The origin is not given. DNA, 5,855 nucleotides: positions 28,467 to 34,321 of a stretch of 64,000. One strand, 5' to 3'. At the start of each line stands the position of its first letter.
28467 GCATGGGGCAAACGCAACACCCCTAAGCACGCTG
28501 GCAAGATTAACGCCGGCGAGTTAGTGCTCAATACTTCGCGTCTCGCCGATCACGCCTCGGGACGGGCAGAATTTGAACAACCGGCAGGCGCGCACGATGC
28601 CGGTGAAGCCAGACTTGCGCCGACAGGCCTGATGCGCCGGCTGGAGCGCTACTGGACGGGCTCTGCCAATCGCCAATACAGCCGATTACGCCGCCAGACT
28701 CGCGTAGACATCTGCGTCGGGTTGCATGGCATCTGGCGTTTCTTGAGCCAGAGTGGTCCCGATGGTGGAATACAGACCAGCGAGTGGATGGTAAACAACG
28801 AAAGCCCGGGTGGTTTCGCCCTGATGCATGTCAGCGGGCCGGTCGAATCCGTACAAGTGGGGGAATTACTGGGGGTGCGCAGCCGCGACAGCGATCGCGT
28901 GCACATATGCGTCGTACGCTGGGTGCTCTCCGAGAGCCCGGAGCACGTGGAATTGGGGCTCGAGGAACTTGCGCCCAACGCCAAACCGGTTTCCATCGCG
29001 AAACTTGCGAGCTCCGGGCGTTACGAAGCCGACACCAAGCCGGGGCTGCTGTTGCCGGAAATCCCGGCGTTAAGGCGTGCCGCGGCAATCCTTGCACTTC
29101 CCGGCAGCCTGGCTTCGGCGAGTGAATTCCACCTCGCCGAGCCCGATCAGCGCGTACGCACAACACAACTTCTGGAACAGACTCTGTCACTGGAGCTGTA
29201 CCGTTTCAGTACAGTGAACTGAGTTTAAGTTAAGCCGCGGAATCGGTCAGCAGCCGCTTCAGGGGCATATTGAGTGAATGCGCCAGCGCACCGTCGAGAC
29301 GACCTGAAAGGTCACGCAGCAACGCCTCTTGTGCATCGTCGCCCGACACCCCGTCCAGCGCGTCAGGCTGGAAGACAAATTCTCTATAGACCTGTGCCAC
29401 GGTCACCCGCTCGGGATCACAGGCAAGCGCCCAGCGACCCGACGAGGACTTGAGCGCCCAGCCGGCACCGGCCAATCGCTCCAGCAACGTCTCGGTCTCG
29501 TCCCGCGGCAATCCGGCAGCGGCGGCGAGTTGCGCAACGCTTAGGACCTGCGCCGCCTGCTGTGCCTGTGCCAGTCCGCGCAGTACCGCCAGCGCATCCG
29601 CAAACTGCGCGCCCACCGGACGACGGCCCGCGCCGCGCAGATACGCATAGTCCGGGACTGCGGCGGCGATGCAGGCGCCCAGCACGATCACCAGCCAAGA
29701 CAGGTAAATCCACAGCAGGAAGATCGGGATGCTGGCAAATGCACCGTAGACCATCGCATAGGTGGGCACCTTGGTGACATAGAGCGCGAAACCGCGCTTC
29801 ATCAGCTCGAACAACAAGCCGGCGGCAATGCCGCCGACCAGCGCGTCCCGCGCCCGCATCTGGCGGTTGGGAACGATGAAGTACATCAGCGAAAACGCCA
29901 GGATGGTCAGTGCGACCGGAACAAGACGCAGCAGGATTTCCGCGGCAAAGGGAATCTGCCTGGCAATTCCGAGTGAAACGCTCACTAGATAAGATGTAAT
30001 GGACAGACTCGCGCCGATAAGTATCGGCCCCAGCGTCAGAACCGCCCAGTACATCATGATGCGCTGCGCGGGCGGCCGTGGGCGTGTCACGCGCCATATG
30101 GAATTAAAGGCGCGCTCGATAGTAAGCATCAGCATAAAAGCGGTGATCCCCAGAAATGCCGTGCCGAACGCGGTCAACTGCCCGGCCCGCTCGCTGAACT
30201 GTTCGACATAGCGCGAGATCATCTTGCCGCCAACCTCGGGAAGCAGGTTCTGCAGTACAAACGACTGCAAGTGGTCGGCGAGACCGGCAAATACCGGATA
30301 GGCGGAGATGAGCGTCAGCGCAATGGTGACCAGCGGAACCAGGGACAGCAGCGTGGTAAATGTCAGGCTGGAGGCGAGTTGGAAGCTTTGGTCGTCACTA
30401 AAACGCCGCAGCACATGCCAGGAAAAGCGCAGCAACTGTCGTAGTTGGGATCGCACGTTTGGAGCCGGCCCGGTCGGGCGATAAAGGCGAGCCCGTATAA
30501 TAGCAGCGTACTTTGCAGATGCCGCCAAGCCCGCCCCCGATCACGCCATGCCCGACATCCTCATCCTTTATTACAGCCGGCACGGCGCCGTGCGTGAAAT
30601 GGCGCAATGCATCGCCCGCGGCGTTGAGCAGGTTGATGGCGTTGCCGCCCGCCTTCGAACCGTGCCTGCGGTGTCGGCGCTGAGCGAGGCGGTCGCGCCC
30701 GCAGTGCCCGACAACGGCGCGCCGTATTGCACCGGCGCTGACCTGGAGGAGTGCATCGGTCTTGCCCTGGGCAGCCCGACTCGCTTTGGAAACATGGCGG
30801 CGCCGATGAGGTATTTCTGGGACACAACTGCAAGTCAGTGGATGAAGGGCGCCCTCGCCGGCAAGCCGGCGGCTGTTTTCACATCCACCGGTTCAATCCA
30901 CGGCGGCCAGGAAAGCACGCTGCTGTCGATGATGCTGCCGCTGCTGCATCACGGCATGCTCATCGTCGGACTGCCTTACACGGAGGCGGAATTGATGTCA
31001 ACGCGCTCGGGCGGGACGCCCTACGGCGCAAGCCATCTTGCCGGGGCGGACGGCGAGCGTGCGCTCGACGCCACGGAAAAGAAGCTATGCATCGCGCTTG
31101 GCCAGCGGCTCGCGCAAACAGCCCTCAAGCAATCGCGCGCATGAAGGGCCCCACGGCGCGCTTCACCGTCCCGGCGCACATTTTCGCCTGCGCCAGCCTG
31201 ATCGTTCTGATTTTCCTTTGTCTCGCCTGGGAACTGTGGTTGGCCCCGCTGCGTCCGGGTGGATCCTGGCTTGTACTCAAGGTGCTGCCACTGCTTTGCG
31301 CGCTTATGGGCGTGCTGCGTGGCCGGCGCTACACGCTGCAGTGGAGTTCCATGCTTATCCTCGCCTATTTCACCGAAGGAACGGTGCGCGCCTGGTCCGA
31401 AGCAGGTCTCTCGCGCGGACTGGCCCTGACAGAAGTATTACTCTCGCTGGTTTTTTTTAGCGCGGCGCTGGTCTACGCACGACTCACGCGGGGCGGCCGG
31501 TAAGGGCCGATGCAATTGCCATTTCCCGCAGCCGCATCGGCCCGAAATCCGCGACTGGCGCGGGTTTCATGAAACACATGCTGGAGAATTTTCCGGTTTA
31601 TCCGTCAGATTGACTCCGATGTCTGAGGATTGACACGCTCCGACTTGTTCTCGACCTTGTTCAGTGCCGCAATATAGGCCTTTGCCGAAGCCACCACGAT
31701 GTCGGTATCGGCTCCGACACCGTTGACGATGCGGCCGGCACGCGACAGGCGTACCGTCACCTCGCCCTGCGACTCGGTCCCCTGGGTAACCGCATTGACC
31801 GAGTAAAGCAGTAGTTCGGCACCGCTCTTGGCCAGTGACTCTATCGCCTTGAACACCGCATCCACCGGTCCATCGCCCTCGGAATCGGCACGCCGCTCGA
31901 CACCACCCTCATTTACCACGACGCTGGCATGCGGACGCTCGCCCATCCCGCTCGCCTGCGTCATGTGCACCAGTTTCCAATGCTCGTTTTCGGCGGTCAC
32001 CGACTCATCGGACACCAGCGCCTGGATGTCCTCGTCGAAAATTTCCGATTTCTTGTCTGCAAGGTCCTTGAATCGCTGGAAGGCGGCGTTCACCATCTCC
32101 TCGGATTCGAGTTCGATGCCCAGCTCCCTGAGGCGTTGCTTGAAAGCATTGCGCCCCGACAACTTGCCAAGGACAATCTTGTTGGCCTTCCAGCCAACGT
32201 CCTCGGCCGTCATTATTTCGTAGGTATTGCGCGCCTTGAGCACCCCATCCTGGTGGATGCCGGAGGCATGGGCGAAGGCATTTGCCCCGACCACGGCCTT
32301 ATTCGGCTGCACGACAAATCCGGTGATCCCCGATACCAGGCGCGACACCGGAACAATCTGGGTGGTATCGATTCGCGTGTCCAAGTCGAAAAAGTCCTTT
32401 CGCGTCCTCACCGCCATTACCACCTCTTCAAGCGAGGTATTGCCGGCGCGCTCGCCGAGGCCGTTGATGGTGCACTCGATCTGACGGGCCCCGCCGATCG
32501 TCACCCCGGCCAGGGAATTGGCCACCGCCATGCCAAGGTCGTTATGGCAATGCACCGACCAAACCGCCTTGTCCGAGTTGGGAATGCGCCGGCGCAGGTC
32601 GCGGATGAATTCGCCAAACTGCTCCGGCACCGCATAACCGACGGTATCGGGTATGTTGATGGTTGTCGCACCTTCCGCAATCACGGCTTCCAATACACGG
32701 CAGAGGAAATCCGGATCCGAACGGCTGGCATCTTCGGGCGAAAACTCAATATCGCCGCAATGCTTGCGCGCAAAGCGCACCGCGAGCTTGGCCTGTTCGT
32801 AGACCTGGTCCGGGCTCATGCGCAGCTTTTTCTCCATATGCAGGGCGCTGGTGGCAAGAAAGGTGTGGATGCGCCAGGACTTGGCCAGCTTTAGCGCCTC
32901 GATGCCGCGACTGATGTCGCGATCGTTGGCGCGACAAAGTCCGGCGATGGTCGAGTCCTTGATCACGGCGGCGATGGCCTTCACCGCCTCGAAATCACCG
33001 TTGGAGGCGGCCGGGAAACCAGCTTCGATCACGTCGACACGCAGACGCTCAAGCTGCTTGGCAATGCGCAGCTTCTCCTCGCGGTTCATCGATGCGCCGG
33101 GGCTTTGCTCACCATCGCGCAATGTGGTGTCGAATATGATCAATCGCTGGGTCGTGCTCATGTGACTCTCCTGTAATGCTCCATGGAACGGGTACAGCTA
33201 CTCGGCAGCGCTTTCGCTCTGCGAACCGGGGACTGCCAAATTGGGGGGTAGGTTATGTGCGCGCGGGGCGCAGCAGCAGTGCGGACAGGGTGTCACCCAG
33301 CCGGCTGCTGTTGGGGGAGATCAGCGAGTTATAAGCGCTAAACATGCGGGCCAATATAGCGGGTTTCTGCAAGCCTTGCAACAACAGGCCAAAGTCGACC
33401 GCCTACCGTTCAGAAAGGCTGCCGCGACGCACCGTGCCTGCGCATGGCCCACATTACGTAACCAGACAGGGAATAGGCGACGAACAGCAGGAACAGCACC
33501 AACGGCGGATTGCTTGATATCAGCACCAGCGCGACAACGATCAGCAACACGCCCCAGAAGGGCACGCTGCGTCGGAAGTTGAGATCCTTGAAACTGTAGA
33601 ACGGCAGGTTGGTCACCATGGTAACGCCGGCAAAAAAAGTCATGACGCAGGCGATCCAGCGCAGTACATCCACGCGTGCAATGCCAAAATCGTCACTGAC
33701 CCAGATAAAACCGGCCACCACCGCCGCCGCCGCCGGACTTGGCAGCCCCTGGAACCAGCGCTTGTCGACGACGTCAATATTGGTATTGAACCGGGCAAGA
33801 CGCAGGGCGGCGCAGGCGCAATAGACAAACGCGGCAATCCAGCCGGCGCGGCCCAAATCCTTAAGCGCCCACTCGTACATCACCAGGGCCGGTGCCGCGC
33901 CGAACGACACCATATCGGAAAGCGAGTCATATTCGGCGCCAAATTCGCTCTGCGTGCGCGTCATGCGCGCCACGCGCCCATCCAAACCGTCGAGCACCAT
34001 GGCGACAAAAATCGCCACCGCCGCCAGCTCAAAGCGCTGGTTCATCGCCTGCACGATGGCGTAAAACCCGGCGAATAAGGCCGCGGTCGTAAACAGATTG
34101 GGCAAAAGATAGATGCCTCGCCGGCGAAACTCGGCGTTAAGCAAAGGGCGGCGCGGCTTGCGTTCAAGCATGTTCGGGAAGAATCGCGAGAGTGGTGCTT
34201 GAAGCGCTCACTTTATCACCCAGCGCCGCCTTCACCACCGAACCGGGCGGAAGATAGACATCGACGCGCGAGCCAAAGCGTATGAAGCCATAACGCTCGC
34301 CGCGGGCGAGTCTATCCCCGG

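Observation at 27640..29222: Near-consensus sigma54 promoter driving a 503-aa protein with a C-terminal PilZ c-di-GMP-binding signature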

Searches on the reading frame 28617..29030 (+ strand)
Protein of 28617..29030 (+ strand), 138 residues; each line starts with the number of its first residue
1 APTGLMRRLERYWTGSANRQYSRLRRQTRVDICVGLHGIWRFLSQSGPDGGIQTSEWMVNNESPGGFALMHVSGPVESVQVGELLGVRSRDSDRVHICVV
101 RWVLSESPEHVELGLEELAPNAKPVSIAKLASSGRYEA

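Call 59: search_solved_structures(query=A5, max_evalue=10, show_alignments=4)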
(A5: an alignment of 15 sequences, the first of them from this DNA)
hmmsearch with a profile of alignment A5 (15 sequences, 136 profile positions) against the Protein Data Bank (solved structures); distinct sequences matched with E-value up to 10: 0.

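Call 90: predict_structure(alignment_id=A5)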
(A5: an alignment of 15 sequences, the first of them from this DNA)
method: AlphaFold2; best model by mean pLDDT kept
length: 138 residues; sequences in the alignment: 15
mean_pLDDT: 81.0   pTM: 0.70
mean pLDDT of the five models: 81.0, 81.0, 79.9, 76.5, 74.4
residues with pLDDT >= 90: 57; 70-90: 44; 50-70: 27; < 50: 10
segments of 3 or more residues with pLDDT < 50: 15-22
pLDDT, mean of each block of 10 residues (from residue 1): 69 52 68 91 75 87 91 90 94 92 90 95 79 54
secondary structure, 60 per line:
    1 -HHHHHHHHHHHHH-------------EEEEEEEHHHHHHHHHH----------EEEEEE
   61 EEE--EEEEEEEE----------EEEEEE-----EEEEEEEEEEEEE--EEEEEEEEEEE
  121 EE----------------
elements in order: H2-14 E28-34 H35-44 E55-63 E66-73 E84-89 E95-107 E110-122

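Call 92: fold_search(model_id=the predicted structure, library=pdb)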
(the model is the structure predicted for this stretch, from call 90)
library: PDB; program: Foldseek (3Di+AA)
matches with E <= 10: 792; with E <= 0.001: 0
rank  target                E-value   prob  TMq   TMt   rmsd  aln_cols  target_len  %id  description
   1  5ej1_A                6.8e-03  1.00  0.46  0.10   5.5       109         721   16  Pre-translocation state of bacterial cellulose synthase (released 2016-03-30)
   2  5vx6_A                1.0e-02  1.00  0.45  0.31   5.4       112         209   24  Structure of Bacillus subtilis Inhibitor of motility (MotI/DgrA) (released 2017-11-22)
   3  5vx6_B                2.1e-02  1.00  0.44  0.30   5.1       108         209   22  Structure of Bacillus subtilis Inhibitor of motility (MotI/DgrA) (released 2017-11-22)
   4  9rks_O                3.8e-02  0.94  0.35  0.38   9.9       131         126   14  Agrobacterium phage 7-7-1 neck 2 + tail terminator + tail sheath + tail tube (released 2025-12-10)
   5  9fp0_A                6.2e-02  1.00  0.43  0.08  10.2       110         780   15  Cryo-EM structure of the 'crown'less Bcs macrocomplex for E. coli cellulose secretion in non-saturating c-di-GMP (loca (released 2024-10-16)
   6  2rde_A                6.5e-02  1.00  0.45  0.29   3.9        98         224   11  Crystal structure of VCA0042 complexed with c-di-GMP (released 2007-10-30)
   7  9fnn_A                6.5e-02  1.00  0.42  0.08   5.5       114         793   15  Cryo-EM structure of the c-di-GMP-saturated 'crown'less Bcs macrocomplex for cellulose secretion in E. coli (released 2024-10-16)
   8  5kec_D                6.9e-02  0.96  0.36  0.24   6.2       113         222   16  Structure of K. pneumonia MrkH in its apo state. (released 2016-08-17)
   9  5y6g                  7.3e-02  0.91  0.33  0.35   8.2       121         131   11  PilZ domain with c-di-GMP of YcgR from Escherichia coli (released 2018-07-18)
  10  8k35_L                8.1e-02  0.20  0.22  0.20  18.8       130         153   12  Structure of the bacteriophage lambda tail tip complex (released 2023-11-15)
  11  2gjg                  8.5e-02  1.00  0.44  0.26   5.1       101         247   13  CRYSTAL STRUCTURE OF A PILZ-CONTAINING PROTEIN (PP4397) FROM PSEUDOMONAS PUTIDA KT2440 AT 2.25 A RESOLUTION (released 2006-04-25)
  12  2l1t_MODEL_1_A        9.5e-02  0.99  0.43  0.52   5.6       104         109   12  Solution Structure of the N-terminal Domain of NP_954075.1 (released 2010-08-18)
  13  9fmv_A                1.0e-01  0.98  0.40  0.08   6.3       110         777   14  Cryo-EM structure of the c-di-GMP-free synthase:pEtN transferase complex (BcsA-Bct-G3) from the E. coli cellulose secr (released 2024-10-16)
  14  3kyf                  1.1e-01  1.00  0.45  0.28   4.9       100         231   14  Crystal structure of P4397 complexed with c-di-GMP (released 2010-04-14)
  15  8iyk_D                1.2e-01  0.18  0.23  0.15  17.6       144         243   12  Tail tip conformation 1 of phage lambda tail (released 2023-10-18)
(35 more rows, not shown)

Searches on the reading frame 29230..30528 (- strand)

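Call 13: search_protein_families(library=pfam, proteins=[window:29230-30528:-], max_evalue=0.001)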
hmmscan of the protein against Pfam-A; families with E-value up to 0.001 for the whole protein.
window:29230-30528:- (432 aa): 2 families
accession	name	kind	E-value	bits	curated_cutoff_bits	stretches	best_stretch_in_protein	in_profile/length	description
PF03631.20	Virul_fac_BrkB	-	1.9e-60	205.2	33.7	1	45-292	2-256/259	Virulence factor BrkB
PF02082.26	Rrf2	-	4.8e-07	30.4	30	1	308-385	4-82/132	Iron-dependent Transcriptional regulator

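Call 77: search_protein_families(library=ncbifam, proteins=[window:29230-30528:-], max_evalue=1e-10)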
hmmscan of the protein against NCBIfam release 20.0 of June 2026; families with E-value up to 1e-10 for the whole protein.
window:29230-30528:- (432 aa): 3 families
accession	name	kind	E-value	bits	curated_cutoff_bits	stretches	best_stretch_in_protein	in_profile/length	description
NF003256.0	PRK04214.1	equivalog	6.1e-109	364.7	500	1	30-420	14-402/412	ribonuclease BN/unknown domain fusion protein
NF002457.0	PRK01637.1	equivalog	6.1e-89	298.1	307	1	25-297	9-280/295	virulence factor BrkB family protein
TIGR00765.1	yihY_not_rbn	subfamily_domain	8.7e-75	251.9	73.15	1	35-290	2-255/259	YihY family inner membrane protein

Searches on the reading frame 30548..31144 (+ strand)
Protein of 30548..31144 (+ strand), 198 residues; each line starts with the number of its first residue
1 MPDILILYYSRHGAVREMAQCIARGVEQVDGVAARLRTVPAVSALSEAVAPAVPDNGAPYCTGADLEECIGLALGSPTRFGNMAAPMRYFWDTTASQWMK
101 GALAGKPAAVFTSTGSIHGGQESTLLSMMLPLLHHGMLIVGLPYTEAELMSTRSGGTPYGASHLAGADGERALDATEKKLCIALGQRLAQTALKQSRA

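Call 13: search_protein_families(library=pfam, proteins=[window:30548-31144:+], max_evalue=0.001)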
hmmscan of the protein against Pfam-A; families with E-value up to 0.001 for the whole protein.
window:30548-31144:+ (198 aa): 2 families
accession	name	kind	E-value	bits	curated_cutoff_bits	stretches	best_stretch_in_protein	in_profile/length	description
PF03358.20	FMN_red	-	4.4e-07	30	24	1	13-141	14-141/152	NADPH-dependent FMN reductase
PF00258.30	Flavodoxin_1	-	7.9e-06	26.5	25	1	6-128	1-135/143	Flavodoxin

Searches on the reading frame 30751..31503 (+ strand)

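Call 13: search_protein_families(library=pfam, proteins=[window:30751-31503:+], max_evalue=0.001)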
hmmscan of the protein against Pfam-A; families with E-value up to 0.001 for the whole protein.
window:30751-31503:+ (250 aa): 1 family
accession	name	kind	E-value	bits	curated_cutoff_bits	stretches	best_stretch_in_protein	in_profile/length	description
PF09842.14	DUF2069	-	3e-34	117.7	23.3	1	146-246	2-103/104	Predicted membrane protein (DUF2069)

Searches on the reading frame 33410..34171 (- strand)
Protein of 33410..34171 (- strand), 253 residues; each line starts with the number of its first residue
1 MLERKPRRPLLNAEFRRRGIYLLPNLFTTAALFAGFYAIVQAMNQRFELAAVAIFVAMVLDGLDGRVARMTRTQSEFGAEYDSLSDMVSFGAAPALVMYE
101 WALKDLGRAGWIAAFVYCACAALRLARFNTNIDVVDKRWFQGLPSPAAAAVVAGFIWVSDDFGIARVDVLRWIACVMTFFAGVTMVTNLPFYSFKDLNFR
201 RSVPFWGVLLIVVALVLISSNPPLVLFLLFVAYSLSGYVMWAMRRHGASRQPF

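Call 55: search_protein_families(library=pfam, proteins=[window:33410-34171:-], max_evalue=0.00001)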
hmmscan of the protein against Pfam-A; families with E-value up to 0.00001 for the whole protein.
window:33410-34171:- (253 aa): 1 family
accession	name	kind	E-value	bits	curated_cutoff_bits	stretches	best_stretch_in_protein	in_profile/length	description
PF01066.26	CDP-OH_P_transf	-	9.2e-22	78.5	22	1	22-179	2-151/152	CDP-alcohol phosphatidyltransferase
